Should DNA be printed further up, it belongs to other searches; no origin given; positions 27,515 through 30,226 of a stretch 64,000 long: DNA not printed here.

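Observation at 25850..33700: About 7.8-kb high-GC block (about 62% vs about 50%) encoding two Cys-type sulfatases, a secreted HAD hydrolase and a membrane protein: likely horizontally acquired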

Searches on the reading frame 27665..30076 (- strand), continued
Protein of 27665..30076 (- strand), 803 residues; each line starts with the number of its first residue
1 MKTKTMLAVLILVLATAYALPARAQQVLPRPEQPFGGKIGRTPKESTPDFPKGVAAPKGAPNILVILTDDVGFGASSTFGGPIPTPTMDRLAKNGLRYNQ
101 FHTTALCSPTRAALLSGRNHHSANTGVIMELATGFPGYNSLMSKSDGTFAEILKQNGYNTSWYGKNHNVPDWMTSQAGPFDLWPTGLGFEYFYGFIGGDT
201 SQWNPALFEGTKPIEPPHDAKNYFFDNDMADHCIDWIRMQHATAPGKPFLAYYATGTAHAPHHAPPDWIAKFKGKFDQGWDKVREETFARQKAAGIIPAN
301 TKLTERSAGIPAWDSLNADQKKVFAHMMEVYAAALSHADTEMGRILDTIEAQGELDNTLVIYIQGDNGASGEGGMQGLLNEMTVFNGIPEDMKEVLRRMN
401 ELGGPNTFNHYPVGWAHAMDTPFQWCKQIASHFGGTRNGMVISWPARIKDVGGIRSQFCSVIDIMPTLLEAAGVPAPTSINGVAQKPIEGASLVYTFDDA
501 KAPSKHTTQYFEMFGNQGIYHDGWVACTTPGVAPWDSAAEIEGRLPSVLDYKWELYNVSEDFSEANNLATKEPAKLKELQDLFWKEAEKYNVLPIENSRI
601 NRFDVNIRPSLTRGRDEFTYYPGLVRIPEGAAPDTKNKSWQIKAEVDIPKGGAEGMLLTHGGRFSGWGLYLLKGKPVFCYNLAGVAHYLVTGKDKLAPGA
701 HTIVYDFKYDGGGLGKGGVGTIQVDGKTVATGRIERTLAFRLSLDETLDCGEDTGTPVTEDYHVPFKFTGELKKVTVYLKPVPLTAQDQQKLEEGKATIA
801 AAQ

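Call 39: find_encoding_contigs(protein=P0121, flank=10000, max_places=6)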
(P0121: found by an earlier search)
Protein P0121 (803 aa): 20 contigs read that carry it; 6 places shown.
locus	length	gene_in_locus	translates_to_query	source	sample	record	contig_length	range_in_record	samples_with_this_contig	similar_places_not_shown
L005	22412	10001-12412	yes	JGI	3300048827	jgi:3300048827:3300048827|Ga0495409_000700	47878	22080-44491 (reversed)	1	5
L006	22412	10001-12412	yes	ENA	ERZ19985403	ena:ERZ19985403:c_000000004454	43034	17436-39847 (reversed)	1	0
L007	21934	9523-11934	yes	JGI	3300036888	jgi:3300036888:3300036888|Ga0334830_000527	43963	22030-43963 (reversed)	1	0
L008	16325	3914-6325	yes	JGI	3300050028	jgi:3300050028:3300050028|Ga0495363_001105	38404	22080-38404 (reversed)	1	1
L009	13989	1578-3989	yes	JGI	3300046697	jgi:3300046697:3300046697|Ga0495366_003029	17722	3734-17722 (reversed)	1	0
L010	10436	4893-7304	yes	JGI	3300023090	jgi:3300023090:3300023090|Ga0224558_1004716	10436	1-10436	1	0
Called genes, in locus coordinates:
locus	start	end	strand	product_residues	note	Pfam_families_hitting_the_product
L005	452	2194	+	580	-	PF08448:PAS_4 (weak), PF08447:PAS_3, PF07730:HisKA_3, PF02518:HATPase_c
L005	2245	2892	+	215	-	PF00072:Response_reg, PF00196:GerE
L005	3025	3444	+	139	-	PF00072:Response_reg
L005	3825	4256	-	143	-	PF01850:PIN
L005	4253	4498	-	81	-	-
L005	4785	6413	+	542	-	PF00884:Sulfatase, PF16347:SGSH_C (weak), PF14707:Sulfatase_C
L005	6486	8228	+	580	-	PF01663:Phosphodiest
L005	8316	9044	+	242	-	PF13563:2_5_RNA_ligase2 (weak)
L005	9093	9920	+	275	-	-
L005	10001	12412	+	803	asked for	PF00884:Sulfatase, PF16347:SGSH_C (weak)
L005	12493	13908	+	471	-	PF00884:Sulfatase, PF16347:SGSH_C (weak), PF14707:Sulfatase_C (faint)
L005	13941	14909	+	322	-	PF13557:Phenol_MetA_deg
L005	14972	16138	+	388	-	-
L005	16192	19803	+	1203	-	PF20464:MmeI_N, PF20465:MmeI_hel, PF20473:MmeI_Mtase, PF20466:MmeI_TRD (weak)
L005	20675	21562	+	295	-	PF06439:3keto-disac_hyd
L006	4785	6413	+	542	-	PF00884:Sulfatase, PF16347:SGSH_C (weak), PF14707:Sulfatase_C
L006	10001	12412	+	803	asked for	PF00884:Sulfatase, PF16347:SGSH_C (weak)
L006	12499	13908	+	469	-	PF00884:Sulfatase, PF16347:SGSH_C (weak), PF14707:Sulfatase_C (faint)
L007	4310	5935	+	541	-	PF00884:Sulfatase, PF16347:SGSH_C (weak), PF14707:Sulfatase_C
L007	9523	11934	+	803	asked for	PF00884:Sulfatase, PF16347:SGSH_C (weak)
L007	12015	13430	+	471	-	PF00884:Sulfatase, PF16347:SGSH_C (weak), PF14707:Sulfatase_C (faint)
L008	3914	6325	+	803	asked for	PF00884:Sulfatase, PF16347:SGSH_C (weak)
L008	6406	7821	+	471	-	PF00884:Sulfatase, PF16347:SGSH_C (weak), PF14707:Sulfatase_C (faint)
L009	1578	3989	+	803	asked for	PF00884:Sulfatase, PF16347:SGSH_C (weak)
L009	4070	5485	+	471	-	PF00884:Sulfatase, PF16347:SGSH_C (weak), PF14707:Sulfatase_C (faint)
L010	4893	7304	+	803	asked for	PF00884:Sulfatase, PF16347:SGSH_C (weak)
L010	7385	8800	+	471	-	PF00884:Sulfatase, PF16347:SGSH_C (weak), PF14707:Sulfatase_C (faint)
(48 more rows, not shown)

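Call 52: search_solved_structures(query=window:27665-30076:-, max_evalue=1e-10)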
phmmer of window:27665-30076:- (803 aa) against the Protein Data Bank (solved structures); distinct sequences matched with E-value up to 1e-10: 47.
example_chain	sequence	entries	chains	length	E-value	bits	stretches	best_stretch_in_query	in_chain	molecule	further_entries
4cxk_A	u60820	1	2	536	1.6e-61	211.9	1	60-585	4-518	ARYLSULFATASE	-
1hdh_A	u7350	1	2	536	5.2e-61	210.2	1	60-585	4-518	Arylsulfatase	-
4cxs_A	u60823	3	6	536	6e-61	210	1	60-585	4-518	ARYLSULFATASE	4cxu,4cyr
5aj9_A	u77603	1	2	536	7.5e-61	209.7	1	60-585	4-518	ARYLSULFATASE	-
4cys_A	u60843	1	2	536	7.5e-61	209.7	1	60-585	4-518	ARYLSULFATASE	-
7all_AAA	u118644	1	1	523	5e-56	193.7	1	56-379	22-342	Arylsulfatase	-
3ed4_A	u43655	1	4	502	2e-21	79.3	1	50-192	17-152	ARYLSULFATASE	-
6prm_A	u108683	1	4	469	5.3e-21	77.9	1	58-273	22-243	exo-4S-kappa carrageenan S1 sulfatase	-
7stt_A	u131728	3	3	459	5.3e-21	77.9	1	60-288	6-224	N-acetylgalactosamine-6-sulfatase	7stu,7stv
6uss_A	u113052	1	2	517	1e-20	76.9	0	414-580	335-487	Sulfatase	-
5g2v_A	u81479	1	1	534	3.3e-20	75.3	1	60-183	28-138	N-ACETYLGLUCOSAMINE-6-SULFATASE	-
6psm_A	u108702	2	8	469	1.3e-19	73.3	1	58-273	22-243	exo-4S-kappa carrageenan S1 sulfatase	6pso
7oza_AAA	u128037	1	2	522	2.8e-19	72.2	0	409-580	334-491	Putative secreted sulfatase ydeN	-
9hh3_A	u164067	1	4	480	6.5e-19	71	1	59-273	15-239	Sulfatase, family S1-19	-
7ana_AAA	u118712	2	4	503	7.8e-18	67.4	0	58-195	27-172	N-acetylgalactosamine-6-sulfatase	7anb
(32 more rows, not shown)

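Call 102: search_solved_structures(query=window:27665-30076:-, max_evalue=1e-60, show_alignments=1)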
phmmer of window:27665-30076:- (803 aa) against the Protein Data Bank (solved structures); distinct sequences matched with E-value up to 1e-60: 5.
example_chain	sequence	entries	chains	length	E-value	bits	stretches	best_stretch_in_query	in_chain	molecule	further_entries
4cxk_A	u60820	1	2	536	1.6e-61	211.9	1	60-585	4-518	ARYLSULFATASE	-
1hdh_A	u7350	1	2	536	5.2e-61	210.2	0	60-585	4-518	Arylsulfatase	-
4cxs_A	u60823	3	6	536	6e-61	210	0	60-585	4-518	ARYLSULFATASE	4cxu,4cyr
5aj9_A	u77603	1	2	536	7.5e-61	209.7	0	60-585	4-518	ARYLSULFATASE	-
4cys_A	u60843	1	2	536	7.5e-61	209.7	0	60-585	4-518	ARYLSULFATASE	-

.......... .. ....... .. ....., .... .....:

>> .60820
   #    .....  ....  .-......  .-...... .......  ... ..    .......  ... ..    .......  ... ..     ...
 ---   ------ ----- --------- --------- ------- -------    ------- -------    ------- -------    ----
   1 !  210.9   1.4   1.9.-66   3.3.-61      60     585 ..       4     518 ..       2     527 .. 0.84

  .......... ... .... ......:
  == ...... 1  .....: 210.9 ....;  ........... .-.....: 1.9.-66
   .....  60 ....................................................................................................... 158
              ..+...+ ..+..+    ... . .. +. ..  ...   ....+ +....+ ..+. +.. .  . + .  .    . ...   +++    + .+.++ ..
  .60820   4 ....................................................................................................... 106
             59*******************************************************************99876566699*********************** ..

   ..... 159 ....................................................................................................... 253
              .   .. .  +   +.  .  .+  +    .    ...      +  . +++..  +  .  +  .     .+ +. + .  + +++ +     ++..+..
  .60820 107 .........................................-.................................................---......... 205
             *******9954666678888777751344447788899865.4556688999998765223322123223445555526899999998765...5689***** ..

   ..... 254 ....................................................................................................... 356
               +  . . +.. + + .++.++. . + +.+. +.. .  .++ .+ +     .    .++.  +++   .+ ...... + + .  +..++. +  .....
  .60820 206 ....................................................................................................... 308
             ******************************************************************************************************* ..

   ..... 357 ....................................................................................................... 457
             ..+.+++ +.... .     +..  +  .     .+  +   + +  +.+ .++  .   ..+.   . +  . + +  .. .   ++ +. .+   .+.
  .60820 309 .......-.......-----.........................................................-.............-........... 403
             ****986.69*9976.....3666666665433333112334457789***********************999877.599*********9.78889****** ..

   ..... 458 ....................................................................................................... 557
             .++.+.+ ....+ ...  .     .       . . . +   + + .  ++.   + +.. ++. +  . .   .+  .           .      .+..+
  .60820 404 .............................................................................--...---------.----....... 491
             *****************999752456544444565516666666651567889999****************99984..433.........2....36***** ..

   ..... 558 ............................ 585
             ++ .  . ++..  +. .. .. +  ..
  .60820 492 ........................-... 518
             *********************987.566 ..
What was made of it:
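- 27665..30076 (-): 803-aa secreted Cys-type arylsulfatase (C-S-P-T-R) with a roughly 220-aa C-terminal extension of unknown family. Residues 60-585 align to P. aeruginosa arylsulfatase 1HDH/4CXK at about 1e-61, with the DD, CSPTR, GKxH and DNG motifs aligned (calls 52, 102).
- On Type I (formylglycine) sulfatases, Pfam PF00884: The alignment of sulf803 to PAS shows the DD, CSPTR, GKxH and DNG motifs in register (call 102).
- Closest known: Pseudomonas aeruginosa arylsulfatase PAS/AtsA. Same: sulf803 residues 60-585 align end to end with PAS (about 1e-61), with the active-site Cys motif and the metal and sulfate ligand motifs aligned (calls 52, 102).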

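Call 105: search_dna_similar(query=window:27665-30076:-, collection=plasmids, mode=protein, max_rows=15, max_evalue=1e-50)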
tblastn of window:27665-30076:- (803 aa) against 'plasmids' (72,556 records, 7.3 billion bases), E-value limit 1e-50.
Records with a match: 104; places in all: 127; records where one place covers at least 80% of the query: 73.
Best place of each record, by identity: <60% 104.
By first word of the organism name: Sphingobium 10; Rhizobium 9; Streptomyces 7; Rhodococcus 6; Ensifer 5; Novosphingobium 5; Paracoccus 5; Mycobacterium 4; Cupriavidus 3; Persicobacter 3; and 34 more.
By predicted mobility (MOB-suite, as given by PLSDB): non-mobilizable 83; conjugative 12; mobilizable 9.
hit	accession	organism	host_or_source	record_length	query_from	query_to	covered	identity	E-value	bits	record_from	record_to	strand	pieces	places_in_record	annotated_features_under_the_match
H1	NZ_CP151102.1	Nostoc sp. UHCC 0302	isolated culture,lake sediment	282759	5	780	97%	58.8%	0e+0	939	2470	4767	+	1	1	arylsulfatase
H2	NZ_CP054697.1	Nostoc edaphicum CCNP1411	-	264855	6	780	97%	57.0%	0e+0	909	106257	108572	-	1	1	arylsulfatase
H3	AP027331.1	Sphingobium sp. TomTYG65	-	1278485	1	780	97%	53.1%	0e+0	782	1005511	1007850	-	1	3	atsD_2: arylsulfatase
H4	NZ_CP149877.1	Rhizobium sp. T1473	-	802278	1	781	97%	51.9%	0e+0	786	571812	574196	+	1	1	arylsulfatase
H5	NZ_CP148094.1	Rhizobium sp. T1470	-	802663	1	781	97%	51.9%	0e+0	786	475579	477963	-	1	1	arylsulfatase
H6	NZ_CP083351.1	Ensifer adhaerens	cell culture,The sample was isolated ...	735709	4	780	97%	51.9%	0e+0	784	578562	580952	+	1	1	arylsulfatase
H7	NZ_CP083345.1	Ensifer adhaerens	cell culture,soil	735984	4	780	97%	51.9%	0e+0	784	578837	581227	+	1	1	arylsulfatase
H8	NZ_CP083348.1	Ensifer adhaerens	cell culture,soil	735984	4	780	97%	51.9%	0e+0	784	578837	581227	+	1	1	arylsulfatase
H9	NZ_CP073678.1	Cupriavidus sp. KK10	Isolate,A bacterial consortium from ...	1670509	19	780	95%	52.8%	0e+0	811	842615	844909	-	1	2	none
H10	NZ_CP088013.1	Rhizobium sp. T136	Melilotus albus,Cell culture,root nodule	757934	35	781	93%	53.8%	0e+0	780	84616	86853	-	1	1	none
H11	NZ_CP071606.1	Rhizobium binae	lentil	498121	28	781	94%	53.2%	0e+0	785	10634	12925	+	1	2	arylsulfatase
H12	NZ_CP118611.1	Ensifer adhaerens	Pure isolate,Rhizosphere of Cyperus ...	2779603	28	781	94%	53.2%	0e+0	775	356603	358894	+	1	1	none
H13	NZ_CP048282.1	Rhizobium leguminosarum bv. viciae 248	Fava bean,whole organism,nodules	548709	25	783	95%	52.2%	0e+0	775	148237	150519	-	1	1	arylsulfatase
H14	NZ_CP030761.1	Rhizobium leguminosarum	Genomic DNA from Bacterial pure culture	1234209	25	783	95%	52.2%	0e+0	769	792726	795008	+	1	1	record has no annotation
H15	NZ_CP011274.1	Planctomyces sp. SH-PL62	cell culture,sugar beet rhizosphere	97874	54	780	91%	54.0%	0e+0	751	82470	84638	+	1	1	arylsulfatase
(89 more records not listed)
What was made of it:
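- Closest known: Pseudomonas aeruginosa arylsulfatase PAS/AtsA. Same: Full-length relatives annotated as arylsulfatase/atsD occur on Nostoc, Rhizobium, Sphingobium and Mycobacterium replicons at 52-59% identity (call 105).
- Tried and rejected: Plasmid tblastn gave at most 59% (call 105).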
